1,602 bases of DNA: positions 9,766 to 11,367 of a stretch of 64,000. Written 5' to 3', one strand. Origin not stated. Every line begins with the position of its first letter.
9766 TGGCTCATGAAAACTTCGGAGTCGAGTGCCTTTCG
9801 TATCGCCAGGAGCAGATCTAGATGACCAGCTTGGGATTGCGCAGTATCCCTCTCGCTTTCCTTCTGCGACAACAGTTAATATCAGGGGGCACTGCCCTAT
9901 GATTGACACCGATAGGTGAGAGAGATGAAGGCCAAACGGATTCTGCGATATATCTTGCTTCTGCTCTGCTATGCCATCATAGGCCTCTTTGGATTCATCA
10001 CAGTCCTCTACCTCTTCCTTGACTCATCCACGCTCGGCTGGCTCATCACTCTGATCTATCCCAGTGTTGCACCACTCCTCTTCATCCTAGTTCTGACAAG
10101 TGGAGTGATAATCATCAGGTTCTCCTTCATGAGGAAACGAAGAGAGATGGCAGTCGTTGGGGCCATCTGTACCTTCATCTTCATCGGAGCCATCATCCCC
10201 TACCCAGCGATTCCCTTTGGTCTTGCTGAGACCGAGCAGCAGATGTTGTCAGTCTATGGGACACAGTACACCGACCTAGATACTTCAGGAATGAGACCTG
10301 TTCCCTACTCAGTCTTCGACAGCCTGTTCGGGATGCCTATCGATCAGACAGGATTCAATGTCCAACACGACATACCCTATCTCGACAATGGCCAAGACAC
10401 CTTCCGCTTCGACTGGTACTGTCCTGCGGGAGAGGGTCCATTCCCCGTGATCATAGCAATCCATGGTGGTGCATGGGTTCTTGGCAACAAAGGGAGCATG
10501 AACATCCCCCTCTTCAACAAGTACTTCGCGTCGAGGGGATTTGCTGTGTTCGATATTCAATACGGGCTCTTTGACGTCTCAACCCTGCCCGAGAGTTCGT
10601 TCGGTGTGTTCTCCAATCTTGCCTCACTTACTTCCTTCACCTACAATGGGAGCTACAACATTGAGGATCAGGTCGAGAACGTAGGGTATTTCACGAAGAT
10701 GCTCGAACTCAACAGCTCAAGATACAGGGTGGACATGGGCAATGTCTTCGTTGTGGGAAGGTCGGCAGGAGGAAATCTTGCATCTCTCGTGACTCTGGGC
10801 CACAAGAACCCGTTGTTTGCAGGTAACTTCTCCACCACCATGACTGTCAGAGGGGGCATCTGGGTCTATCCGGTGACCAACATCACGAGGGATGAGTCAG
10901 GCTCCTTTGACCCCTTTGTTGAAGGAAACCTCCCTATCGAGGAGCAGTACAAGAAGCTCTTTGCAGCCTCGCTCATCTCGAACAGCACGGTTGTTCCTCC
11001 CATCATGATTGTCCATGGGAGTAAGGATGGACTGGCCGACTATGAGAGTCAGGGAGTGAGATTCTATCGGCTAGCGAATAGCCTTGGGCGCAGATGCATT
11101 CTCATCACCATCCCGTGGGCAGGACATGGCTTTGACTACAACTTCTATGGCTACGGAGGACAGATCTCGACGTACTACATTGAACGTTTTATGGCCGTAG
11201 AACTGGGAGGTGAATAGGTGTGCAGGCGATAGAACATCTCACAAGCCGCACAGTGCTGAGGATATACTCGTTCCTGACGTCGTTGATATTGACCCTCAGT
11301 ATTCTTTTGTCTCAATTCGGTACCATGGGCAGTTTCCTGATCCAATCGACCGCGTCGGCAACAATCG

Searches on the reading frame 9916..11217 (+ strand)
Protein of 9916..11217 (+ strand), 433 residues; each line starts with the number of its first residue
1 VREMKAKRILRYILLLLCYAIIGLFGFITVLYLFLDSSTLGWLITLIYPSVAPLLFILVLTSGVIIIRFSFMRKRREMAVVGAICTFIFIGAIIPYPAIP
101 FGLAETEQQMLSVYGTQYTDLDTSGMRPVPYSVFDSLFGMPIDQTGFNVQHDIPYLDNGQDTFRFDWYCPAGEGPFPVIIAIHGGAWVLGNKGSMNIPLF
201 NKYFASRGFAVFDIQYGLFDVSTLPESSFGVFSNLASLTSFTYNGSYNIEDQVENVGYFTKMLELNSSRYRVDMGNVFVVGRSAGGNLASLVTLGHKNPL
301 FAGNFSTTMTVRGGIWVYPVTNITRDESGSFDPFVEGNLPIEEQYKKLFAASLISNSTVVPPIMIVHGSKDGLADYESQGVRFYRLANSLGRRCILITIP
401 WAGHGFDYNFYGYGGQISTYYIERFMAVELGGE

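Call 69: search_protein_families(library=pfam, proteins=[window:9916-11217:+], max_evalue=0.00001)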
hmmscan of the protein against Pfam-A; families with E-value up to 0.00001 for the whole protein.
window:9916-11217:+ (433 aa): 3 families
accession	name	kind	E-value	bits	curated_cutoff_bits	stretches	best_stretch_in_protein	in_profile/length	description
PF20434.5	BD-FAE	-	3.1e-20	73.1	26.8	2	166-226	2-65/215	BD-FAE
PF07859.19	Abhydrolase_3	-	2.6e-11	44.1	25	1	180-406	2-208/210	alpha/beta hydrolase fold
PF00326.27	Peptidase_S9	-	1.9e-09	37.8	22.6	1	260-407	49-190/213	Prolyl oligopeptidase family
